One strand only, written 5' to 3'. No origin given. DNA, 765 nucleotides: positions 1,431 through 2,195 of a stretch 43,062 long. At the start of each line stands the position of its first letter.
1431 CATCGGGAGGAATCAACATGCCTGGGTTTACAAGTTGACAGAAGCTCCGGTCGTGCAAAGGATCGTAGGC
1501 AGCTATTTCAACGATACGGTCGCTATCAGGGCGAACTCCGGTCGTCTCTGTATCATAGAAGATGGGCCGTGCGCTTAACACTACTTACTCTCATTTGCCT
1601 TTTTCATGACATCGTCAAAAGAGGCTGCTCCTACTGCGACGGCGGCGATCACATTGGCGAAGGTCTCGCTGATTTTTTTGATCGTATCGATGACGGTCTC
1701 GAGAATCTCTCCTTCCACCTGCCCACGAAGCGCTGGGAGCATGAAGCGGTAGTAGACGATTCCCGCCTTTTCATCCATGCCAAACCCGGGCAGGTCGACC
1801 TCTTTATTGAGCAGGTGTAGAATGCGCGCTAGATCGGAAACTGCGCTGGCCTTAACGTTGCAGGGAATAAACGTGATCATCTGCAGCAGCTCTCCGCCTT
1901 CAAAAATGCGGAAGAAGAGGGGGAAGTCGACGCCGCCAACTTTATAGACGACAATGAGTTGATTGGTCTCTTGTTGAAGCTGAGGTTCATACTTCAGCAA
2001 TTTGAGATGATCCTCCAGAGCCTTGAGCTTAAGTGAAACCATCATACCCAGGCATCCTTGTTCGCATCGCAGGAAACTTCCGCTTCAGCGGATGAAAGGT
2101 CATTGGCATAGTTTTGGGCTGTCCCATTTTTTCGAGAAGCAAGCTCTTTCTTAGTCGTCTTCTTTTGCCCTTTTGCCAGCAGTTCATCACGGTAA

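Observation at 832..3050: csrA translationally coupled to a T3SS-chaperone-fold gene inside a five-gene overlapping operon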

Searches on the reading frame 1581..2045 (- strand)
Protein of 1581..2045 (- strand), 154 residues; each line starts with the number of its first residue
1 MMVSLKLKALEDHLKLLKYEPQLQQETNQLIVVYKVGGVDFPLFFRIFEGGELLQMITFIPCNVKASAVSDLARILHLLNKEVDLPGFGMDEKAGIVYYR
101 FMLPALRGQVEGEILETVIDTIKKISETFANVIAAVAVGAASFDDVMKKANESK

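Call 3: search_protein_families(library=pfam, proteins=[window:1581-2045:-], max_evalue=0.1)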
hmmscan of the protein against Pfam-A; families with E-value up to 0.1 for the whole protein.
window:1581-2045:- (154 aa): 1 family
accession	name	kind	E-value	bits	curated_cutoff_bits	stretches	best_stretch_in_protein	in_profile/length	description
PF10722.14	YbjN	-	3.2e-11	44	22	1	8-133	3-124/126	Putative bacterial sensory transduction regulator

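Call 4: search_protein_families(library=ncbifam, proteins=[window:1581-2045:-], max_evalue=0.1)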
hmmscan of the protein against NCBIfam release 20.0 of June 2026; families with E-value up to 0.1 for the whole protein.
window:1581-2045:- (154 aa): 0 families

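Call 8: find_homologous_proteins(query=window:1581-2045:-)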
Query window:1581-2045:- (154 aa): 147 proteins with E <= 0.001 among 188 candidates; the best 120 are listed.
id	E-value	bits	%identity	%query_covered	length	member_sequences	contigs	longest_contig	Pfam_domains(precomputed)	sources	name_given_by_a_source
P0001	1.2e-92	325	100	100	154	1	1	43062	PF10722.15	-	-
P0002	2.0e-84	299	89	100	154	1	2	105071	PF10722.15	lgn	-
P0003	4.3e-83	294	87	99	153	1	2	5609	PF10722.15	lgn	-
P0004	1.7e-77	276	83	99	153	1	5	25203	PF10722.15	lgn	-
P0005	4.0e-67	243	71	100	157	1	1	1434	PF10722.15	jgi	jgi:hypothetical protein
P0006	8.1e-64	232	69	100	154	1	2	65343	PF10722.15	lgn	-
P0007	2.8e-60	220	66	96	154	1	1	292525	PF10722.15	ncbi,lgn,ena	-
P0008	2.4e-58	214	65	99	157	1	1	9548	PF10722.15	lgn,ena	-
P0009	8.6e-57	209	64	98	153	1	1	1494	PF10722.15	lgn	-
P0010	1.8e-54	202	60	100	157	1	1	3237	PF10722.15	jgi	jgi:hypothetical protein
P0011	2.7e-48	182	56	95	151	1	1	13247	PF10722.15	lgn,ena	-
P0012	3.1e-46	175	51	98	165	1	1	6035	PF10722.15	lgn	-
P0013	3.3e-46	175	52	99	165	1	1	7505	PF10722.15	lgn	-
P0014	7.2e-46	174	52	99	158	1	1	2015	PF10722.15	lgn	-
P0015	9.0e-46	173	51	99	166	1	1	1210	PF10722.15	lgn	-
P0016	9.9e-46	173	50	98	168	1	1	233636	PF10722.15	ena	-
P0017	1.5e-45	173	51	98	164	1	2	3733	PF10722.15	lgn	-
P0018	3.5e-45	171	49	99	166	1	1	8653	PF10722.15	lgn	-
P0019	3.6e-45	171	49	99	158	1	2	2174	PF10722.15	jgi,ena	-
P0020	4.5e-45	171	52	98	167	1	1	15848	PF10722.15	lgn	-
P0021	5.3e-45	171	52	94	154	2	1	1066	PF10722.15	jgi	jgi:hypothetical protein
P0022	5.7e-45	171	50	98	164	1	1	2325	PF10722.15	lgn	-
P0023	7.9e-45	170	53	86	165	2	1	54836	PF10722.15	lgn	-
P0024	1.2e-44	170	50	99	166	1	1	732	PF10722.15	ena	-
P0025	1.3e-44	170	49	99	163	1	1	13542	PF10722.15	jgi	jgi:hypothetical protein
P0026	2.9e-44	168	50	98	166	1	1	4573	PF10722.15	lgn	-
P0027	3.8e-44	168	52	99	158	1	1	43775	PF10722.15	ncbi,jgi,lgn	-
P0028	4.5e-44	168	48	98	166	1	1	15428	PF10722.15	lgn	-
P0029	6.4e-44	167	49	99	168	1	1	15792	PF10722.15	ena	-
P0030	6.9e-44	167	48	100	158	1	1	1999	PF10722.15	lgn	-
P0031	8.7e-44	167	49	99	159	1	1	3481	PF10722.15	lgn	-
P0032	1.2e-43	167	50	98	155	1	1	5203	PF22550.2,PF10722.15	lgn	-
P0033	3.2e-43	165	48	99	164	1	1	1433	PF10722.15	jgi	jgi:hypothetical protein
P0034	7.4e-43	164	49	99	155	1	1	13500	PF10722.15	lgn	-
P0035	7.7e-43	164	49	98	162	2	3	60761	PF10722.15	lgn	-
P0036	8.1e-43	164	48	98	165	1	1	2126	PF10722.15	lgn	-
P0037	1.0e-42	163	49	98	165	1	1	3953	PF10722.15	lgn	-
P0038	1.4e-42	163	49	98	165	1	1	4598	PF10722.15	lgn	-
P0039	2.9e-42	162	52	99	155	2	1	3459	PF10722.15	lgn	-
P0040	3.3e-42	162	48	98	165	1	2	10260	PF10722.15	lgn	-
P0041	4.5e-42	161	46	98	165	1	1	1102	PF10722.15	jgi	jgi:hypothetical protein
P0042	4.7e-42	161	48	99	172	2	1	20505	PF10722.15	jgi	jgi:hypothetical protein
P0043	5.4e-42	161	47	98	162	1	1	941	PF10722.15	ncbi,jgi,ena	jgi:hypothetical protein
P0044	6.2e-42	161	50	98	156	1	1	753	PF10722.15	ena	-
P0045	6.3e-42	161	49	99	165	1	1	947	PF10722.15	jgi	jgi:hypothetical protein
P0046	9.0e-42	160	49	99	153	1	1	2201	PF10722.15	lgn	-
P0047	1.0e-41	160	48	98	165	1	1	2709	PF10722.15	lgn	-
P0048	1.3e-41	160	46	98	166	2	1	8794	PF10722.15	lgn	-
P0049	1.3e-41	160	47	99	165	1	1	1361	PF10722.15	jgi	jgi:hypothetical protein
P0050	1.4e-41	160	48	98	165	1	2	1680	PF10722.15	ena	-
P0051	1.7e-41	159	46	99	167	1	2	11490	PF10722.15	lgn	-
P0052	2.5e-41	159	49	99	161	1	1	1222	PF10722.15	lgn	-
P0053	2.8e-41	159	48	98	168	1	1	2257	PF10722.15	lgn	-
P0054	3.0e-41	159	49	98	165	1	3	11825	PF10722.15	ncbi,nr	ncbi:MAG TPA: YbjN domain-containing protein [Parachlamydiaceae bacterium]|nr:YbjN domain-containing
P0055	3.4e-41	159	47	98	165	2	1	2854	PF10722.15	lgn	-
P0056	3.7e-41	158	49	97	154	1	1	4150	PF10722.15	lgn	-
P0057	4.4e-41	158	47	99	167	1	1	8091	PF10722.15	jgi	jgi:hypothetical protein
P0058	9.8e-41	157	46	98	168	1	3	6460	PF10722.15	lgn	-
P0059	1.2e-40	157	45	99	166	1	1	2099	PF10722.15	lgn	-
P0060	1.3e-40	157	46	98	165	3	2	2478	PF10722.15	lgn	-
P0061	1.4e-40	157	49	98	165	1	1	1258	PF10722.15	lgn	-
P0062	1.9e-40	156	47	98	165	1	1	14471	PF10722.15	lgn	-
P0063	2.1e-40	156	48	99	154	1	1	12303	PF10722.15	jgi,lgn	jgi:hypothetical protein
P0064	2.1e-40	156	50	97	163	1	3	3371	PF10722.15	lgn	-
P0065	2.2e-40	156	46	98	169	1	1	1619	PF10722.15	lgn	-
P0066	2.3e-40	156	47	96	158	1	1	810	PF10722.15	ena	-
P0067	2.4e-40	156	48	97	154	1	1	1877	PF10722.15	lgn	-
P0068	2.6e-40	156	46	98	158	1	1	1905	PF10722.15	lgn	-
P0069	3.3e-40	155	50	86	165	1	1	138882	PF10722.15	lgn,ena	-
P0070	3.6e-40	155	51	97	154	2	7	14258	PF10722.15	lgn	-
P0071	4.1e-40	155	47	98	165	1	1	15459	PF10722.15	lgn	-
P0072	4.3e-40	155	46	98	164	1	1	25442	PF10722.15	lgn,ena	-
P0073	4.5e-40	155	47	99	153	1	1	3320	PF10722.15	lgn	-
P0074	4.6e-40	155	45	98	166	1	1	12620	PF10722.15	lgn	-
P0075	5.2e-40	155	44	99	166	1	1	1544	PF10722.15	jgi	jgi:hypothetical protein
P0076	6.0e-40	154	47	98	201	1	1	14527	PF22550.2,PF10722.15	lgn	-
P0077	8.7e-40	154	44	99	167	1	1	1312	PF10722.15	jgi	jgi:hypothetical protein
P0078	9.8e-40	154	48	98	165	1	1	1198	PF10722.15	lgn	-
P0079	1.7e-39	153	46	98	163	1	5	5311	PF10722.15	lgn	-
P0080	1.9e-39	153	45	99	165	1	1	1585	PF10722.15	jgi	-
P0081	3.9e-39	152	43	99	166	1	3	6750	PF10722.15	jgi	jgi:hypothetical protein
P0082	3.9e-39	152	46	98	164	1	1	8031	PF22550.2,PF10722.15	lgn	-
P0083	4.5e-39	152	42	99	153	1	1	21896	PF10722.15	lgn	-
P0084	4.8e-39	152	47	98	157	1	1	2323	PF10722.15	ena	-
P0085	5.5e-39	151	46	98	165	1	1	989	PF10722.15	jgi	jgi:hypothetical protein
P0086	6.6e-39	151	46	98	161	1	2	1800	PF22550.2,PF10722.15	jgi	jgi:hypothetical protein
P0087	7.1e-39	151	46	99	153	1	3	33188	PF10722.15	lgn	-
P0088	7.7e-39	151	45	99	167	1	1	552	PF10722.15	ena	-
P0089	1.3e-38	150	49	91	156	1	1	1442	PF10722.15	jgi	jgi:hypothetical protein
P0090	1.6e-38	150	50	98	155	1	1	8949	PF10722.15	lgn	-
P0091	2.7e-38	149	45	99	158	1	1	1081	PF10722.15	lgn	-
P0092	3.7e-38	149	45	99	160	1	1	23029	PF10722.15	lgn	-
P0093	4.5e-38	148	46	96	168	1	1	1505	PF10722.15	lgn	-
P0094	5.5e-38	148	45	99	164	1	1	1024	PF10722.15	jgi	-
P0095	7.8e-38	148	45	97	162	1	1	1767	PF10722.15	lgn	-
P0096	1.7e-37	147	44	99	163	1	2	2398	PF10722.15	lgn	-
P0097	4.1e-37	145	45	97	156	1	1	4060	PF10722.15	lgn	-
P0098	8.5e-37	144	45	98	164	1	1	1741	PF10722.15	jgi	-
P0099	9.5e-37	144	41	99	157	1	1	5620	PF10722.15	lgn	-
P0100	1.0e-36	144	47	94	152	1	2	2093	PF10722.15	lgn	-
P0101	1.5e-36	143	46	98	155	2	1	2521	PF10722.15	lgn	-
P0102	2.0e-36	143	46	99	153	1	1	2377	PF10722.15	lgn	-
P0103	2.6e-36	143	41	98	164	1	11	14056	PF10722.15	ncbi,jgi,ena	ncbi:MAG: YbjN domain-containing protein [Parachlamydiaceae bacterium]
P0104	4.5e-36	142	45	97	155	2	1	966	PF10722.15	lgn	-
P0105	7.0e-36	141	42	98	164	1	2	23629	PF10722.15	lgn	-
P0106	1.1e-35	141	44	99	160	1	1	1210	PF10722.15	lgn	-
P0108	3.2e-35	139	40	99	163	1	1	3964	PF10722.15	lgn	-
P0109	3.8e-35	139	45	92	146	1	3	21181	PF10722.15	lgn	-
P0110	6.9e-35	138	43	99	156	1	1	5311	PF22550.2,PF10722.15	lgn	-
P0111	7.9e-35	138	43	98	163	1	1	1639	PF10722.15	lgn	-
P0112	1.3e-34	137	45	92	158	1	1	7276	PF10722.15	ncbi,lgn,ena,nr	ncbi:MAG: hypothetical protein K940chlam3_01563 [Chlamydiae bacterium]|nr:hypothetical protein [Chla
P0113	1.6e-34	137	43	87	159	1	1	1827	PF10722.15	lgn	-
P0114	2.7e-34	136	44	97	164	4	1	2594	PF10722.15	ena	-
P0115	4.0e-33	132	43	88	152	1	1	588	PF10722.15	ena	-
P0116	4.8e-33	132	41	97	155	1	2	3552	PF10722.15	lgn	-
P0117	1.0e-32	131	42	99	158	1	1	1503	PF10722.15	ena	-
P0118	1.1e-32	131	45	99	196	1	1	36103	PF10722.15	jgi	jgi:hypothetical protein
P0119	2.0e-32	130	40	99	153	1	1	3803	PF10722.15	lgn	-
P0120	2.2e-32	130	43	97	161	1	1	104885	PF10722.15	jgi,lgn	jgi:hypothetical protein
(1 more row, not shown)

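Call 11: find_related_loci(query=A1, collection=genome_contigs, flank=5000)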
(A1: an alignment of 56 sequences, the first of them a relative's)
Query A1 (154 aa) in genome_contigs; peptide patterns used: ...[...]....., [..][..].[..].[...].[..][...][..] (x = any residue, [..] = any of these).
164 stretches matched a pattern; 99 encode a relative of the query (tblastn E <= 1e-3); the best 80 are kept; 80 distinct loci.
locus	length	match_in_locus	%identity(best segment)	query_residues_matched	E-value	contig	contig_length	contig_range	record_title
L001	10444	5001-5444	66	2-149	6e-67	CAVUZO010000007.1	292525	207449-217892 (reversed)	MAG: uncultured Parachlamydiaceae bacterium isolate MFD04540.bin.2.15 genome assembly, contig: contig_46858, whole genom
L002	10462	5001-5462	51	1-154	5e-52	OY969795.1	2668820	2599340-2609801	MAG: uncultured Parachlamydiaceae bacterium isolate MFD05502.bin.c.3 genome assembly, chromosome: 1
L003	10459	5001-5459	52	2-154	1e-51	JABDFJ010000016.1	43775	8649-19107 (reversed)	MAG: Chlamydiae bacterium isolate BWOrgHeat_Nextera10_MAG1 3300020972.a:Ga0206894_1023, whole genome shotgun sequence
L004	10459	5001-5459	48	2-154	4e-51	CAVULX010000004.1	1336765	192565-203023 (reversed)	MAG: uncultured Parachlamydiaceae bacterium isolate MFD06435.bin.2.181 genome assembly, contig: contig_6278, whole genom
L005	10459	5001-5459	47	2-154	8e-50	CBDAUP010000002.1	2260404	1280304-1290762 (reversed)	MAG: Parachlamydiaceae bacterium isolate 80808b01-bdcd-45dd-a412-a3e3b2eb81fe genome assembly, contig: contig_2, whole g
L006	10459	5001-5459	50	2-154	1e-49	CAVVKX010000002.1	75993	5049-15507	MAG: uncultured Parachlamydiaceae bacterium isolate MFD04780.bin.2.26 genome assembly, contig: contig_1037, whole genome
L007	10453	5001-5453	49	2-152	2e-48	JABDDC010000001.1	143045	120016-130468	MAG: Chlamydiae bacterium isolate BWMinControl_Nextera34_MAG1 3300020853.a:Ga0207010_1001, whole genome shotgun sequence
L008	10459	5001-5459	47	2-154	1e-48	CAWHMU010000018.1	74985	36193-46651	MAG: uncultured Chlamydiae bacterium isolate MFD02832.bin.3.201 genome assembly, contig: contig_64220, whole genome shot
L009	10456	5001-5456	49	1-152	1e-47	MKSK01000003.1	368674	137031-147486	MAG: Chlamydiales bacterium 38-26 SCNpilot_expt_500_p_scaffold_17, whole genome shotgun sequence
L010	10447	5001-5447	48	2-150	4e-47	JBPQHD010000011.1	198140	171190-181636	MAG: Parachlamydiaceae bacterium isolate JB084 contig11, whole genome shotgun sequence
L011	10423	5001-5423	47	14-154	1e-46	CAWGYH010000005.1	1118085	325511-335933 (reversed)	MAG: uncultured Chlamydiales bacterium isolate MFD01716.bin.1.202 genome assembly, contig: contig_21869, whole genome sh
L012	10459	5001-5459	45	2-154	1e-46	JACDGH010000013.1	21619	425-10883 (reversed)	MAG: Parachlamydiaceae bacterium isolate MGR_bin407 SD2908_NODE_940_length_21619_cov_0.978224, whole genome shotgun sequ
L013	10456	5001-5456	43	1-152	4e-46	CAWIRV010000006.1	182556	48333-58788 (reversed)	MAG: uncultured Parachlamydiaceae bacterium isolate MFD09206.bin.1.237 genome assembly, contig: contig_39399, whole geno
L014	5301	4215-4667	44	2-152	5e-46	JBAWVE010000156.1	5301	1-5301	MAG: Parachlamydiaceae bacterium isolate ELA003 MAG003_156, whole genome shotgun sequence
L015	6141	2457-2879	48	14-154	3e-46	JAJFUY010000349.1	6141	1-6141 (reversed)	MAG: Chlamydiales bacterium isolate bin.577 k141_4398068, whole genome shotgun sequence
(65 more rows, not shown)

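Call 18: predict_structure(alignment_id=A1)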
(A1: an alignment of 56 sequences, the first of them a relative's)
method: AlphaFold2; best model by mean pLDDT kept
length: 154 residues; sequences in the alignment: 56
mean_pLDDT: 93.8   pTM: 0.86
mean pLDDT of the five models: 93.8, 93.3, 92.6, 92.2, 85.5
residues with pLDDT >= 90: 135; 70-90: 17; 50-70: 1; < 50: 1
segments of 3 or more residues with pLDDT < 50: none
pLDDT, mean of each block of 10 residues (from residue 1): 95 97 95 93 94 96 93 96 92 94 96 96 94 94 91 71
secondary structure, 60 per line:
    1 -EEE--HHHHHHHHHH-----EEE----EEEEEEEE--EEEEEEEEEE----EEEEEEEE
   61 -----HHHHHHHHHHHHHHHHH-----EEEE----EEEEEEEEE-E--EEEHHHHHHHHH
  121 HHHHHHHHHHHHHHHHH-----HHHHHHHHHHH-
elements in order: E2-4 H7-16 E22-24 E29-36 E39-48 E53-60 H66-82 E88-91 E96-104 E109-111 H112-137 H143-153

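Call 19: search_solved_structures(query=A1, max_evalue=10)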
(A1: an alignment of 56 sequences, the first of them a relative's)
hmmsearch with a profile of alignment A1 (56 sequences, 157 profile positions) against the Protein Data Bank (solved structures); distinct sequences matched with E-value up to 10: 0.

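Call 24: fold_search(model_id=the predicted structure, library=pdb)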
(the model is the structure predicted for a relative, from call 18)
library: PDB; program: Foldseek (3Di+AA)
matches with E <= 10: 849; with E <= 0.001: 4
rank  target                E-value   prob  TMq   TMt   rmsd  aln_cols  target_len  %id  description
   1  4h5b_B                2.1e-04  1.00  0.64  0.65   3.6       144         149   14  Crystal Structure of DR_1245 from Deinococcus radiodurans (released 2013-01-30)
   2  4h5b_A                3.1e-04  1.00  0.69  0.70   3.1       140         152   13  Crystal Structure of DR_1245 from Deinococcus radiodurans (released 2013-01-30)
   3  4g6t_A                8.1e-04  1.00  0.49  0.58   4.7       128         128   16  Structure of the HopA1-SchA Chaperone-Effector Complex (released 2013-06-05)
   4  3kxy_H                8.6e-04  1.00  0.52  0.60   3.5       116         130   16  Crystal Structure of the ExsC-ExsE Complex (released 2010-06-30)
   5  3kxy_A                1.4e-03  1.00  0.56  0.63   4.0       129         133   14  Crystal Structure of the ExsC-ExsE Complex (released 2010-06-30)
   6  3kxy_D                2.1e-03  1.00  0.59  0.68   3.5       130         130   15  Crystal Structure of the ExsC-ExsE Complex (released 2010-06-30)
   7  6vu7_A                2.4e-03  1.00  0.60  0.64   3.7       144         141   14  Crystal structure of YbjN, a putative transcription regulator from E. coli (released 2020-03-11)
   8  3kxy_F                2.7e-03  1.00  0.52  0.59   3.6       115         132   16  Crystal Structure of the ExsC-ExsE Complex (released 2010-06-30)
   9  3kxy_B                3.0e-03  1.00  0.57  0.65   3.6       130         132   15  Crystal Structure of the ExsC-ExsE Complex (released 2010-06-30)
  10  6vu7_B                3.8e-03  1.00  0.59  0.63   4.8       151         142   14  Crystal structure of YbjN, a putative transcription regulator from E. coli (released 2020-03-11)
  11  6vu7_C                3.8e-03  1.00  0.59  0.63   5.7       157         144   15  Crystal structure of YbjN, a putative transcription regulator from E. coli (released 2020-03-11)
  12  3kxy_J                7.3e-03  1.00  0.55  0.64   3.8       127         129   16  Crystal Structure of the ExsC-ExsE Complex (released 2010-06-30)
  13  6vu7_D                8.7e-03  1.00  0.56  0.63   3.9       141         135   16  Crystal structure of YbjN, a putative transcription regulator from E. coli (released 2020-03-11)
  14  5frk_B                1.1e-02  1.00  0.57  0.60   4.0       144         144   12  SeMet crystal structure of Erwinia amylovora AmyR amylovoran repressor, a member of the YbjN protein family (released 2017-02-15)
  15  4gf3_A                1.1e-02  1.00  0.47  0.57   4.7       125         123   14  Structure of a SycH-YopH Chaperone-Effector Complex (released 2013-03-27)
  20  5z38_A                3.2e-02  0.99  0.53  0.53   4.2       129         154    8  Crystal structure of CsrA bound to CesT (released 2018-04-04)
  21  5z38_D                3.4e-02  0.99  0.52  0.54   4.4       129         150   10  Crystal structure of CsrA bound to CesT (released 2018-04-04)
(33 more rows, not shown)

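Call 33: search_protein_representatives(alignment_id=A1)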
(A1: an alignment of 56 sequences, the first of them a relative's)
Query: 56 sequences, 157 profile positions. Proteins with E-value up to 0.001 (for the whole library): 843; up to 1e-10: 312; up to 1e-30: 125. The best 150 are listed.
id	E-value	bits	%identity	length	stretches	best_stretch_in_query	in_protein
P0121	5.0e-58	211.3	-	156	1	1-155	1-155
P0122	1.6e-57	209.7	-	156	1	1-152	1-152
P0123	2.5e-57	209.0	-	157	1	1-154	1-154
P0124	5.9e-57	207.8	-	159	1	3-155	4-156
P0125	1.0e-55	203.8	-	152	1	1-152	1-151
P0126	1.9e-55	202.9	-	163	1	1-155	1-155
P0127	2.0e-54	199.6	-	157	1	3-154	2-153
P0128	6.4e-54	198.0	-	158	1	1-152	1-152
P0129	1.8e-53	196.5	-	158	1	1-154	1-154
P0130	4.4e-53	195.3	-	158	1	1-154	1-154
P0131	4.8e-53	195.1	-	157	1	5-151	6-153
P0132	5.1e-53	195.0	-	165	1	1-152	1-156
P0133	9.5e-53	194.2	-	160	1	1-156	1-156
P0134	1.2e-52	193.8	-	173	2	64-153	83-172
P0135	3.5e-52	192.3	-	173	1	1-150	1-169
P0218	2.8e-38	147.2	-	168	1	4-155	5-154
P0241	2.3e-33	131.2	-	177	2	65-155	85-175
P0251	4.8e-29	117.1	-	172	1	3-147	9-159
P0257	5.9e-27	110.4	-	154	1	1-147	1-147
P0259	2.2e-25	105.2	-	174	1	7-152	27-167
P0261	5.9e-25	103.9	-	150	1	2-145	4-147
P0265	5.7e-20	87.7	-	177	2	51-151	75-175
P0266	1.4e-19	86.4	-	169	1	1-155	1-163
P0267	3.5e-19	85.1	-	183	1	52-152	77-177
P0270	2.9e-18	82.1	-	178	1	49-147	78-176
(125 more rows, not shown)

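Call 34: list_cluster_members(proteins=[P0266, P0218, P0265, P0267, P0270, P0259, P0251, P0241, P0257, P0261])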
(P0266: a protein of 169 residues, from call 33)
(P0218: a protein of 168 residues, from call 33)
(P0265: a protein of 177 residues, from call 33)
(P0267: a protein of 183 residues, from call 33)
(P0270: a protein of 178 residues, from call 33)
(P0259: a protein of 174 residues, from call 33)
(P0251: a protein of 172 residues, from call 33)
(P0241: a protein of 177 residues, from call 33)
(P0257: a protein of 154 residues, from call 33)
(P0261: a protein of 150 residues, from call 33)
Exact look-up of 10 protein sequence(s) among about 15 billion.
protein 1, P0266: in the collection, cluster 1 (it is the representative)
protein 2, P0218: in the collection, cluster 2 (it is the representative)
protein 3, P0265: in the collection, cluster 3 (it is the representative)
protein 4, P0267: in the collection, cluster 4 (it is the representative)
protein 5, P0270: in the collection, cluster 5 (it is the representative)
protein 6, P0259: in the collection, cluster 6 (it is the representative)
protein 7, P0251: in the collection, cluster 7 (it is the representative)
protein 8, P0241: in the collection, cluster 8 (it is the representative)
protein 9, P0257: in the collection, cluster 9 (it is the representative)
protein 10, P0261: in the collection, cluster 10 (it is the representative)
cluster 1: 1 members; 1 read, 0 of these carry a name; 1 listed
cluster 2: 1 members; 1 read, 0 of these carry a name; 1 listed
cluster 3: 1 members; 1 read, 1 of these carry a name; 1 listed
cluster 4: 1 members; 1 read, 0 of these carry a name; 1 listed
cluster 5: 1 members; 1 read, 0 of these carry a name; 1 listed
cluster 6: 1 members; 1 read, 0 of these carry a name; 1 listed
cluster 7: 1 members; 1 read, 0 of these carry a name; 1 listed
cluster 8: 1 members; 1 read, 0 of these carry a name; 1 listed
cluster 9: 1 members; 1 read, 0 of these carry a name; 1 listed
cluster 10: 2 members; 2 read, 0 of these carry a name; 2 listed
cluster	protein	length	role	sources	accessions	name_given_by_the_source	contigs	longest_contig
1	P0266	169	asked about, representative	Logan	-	-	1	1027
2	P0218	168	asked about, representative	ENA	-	-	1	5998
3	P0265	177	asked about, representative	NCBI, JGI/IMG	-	hypothetical protein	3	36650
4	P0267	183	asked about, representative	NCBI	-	-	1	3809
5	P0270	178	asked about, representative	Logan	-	-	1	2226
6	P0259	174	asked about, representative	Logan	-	-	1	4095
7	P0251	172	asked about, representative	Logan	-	-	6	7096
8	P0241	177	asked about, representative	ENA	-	-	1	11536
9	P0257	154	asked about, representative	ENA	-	-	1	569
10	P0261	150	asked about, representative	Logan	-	-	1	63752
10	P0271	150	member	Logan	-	-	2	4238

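Call 38: find_homologous_proteins(query=A4, max_evalue=0.001)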
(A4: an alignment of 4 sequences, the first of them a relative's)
Query A4 (4 sequences) (177 aa, profile of the alignment): 20 proteins with E <= 0.001 among 3665 candidates.
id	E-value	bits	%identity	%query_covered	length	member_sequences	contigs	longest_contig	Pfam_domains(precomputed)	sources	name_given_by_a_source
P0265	5.5e-75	269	100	100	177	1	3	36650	PF10722.15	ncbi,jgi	jgi:hypothetical protein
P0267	2.1e-74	267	30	96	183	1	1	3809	PF10722.15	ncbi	-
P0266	1.3e-63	232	27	93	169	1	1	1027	-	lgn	-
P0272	4.3e-59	217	64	100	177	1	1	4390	-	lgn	-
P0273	1.0e-56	209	63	98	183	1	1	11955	PF10722.15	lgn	-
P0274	1.7e-55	205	61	100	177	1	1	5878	-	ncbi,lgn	-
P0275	4.1e-54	201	26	93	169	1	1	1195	-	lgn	-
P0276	1.5e-53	199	59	100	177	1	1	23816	PF10722.15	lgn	-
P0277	5.7e-53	197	60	98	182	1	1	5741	-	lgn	-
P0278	9.7e-53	196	58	100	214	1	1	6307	PF10722.15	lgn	-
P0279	1.9e-52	195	51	98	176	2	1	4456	PF10722.15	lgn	-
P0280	6.8e-51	190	29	95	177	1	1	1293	-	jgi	-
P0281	2.8e-50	188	47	98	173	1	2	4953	-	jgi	jgi:hypothetical protein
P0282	2.9e-49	185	56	100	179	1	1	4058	PF10722.15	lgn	-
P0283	7.4e-49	184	52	98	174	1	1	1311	PF10722.15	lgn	-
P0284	5.9e-47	177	52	97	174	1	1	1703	PF10722.15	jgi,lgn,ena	-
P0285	5.1e-46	174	47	98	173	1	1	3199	PF10722.15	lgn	-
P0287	3.9e-43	165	45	99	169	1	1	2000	PF10722.15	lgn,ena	-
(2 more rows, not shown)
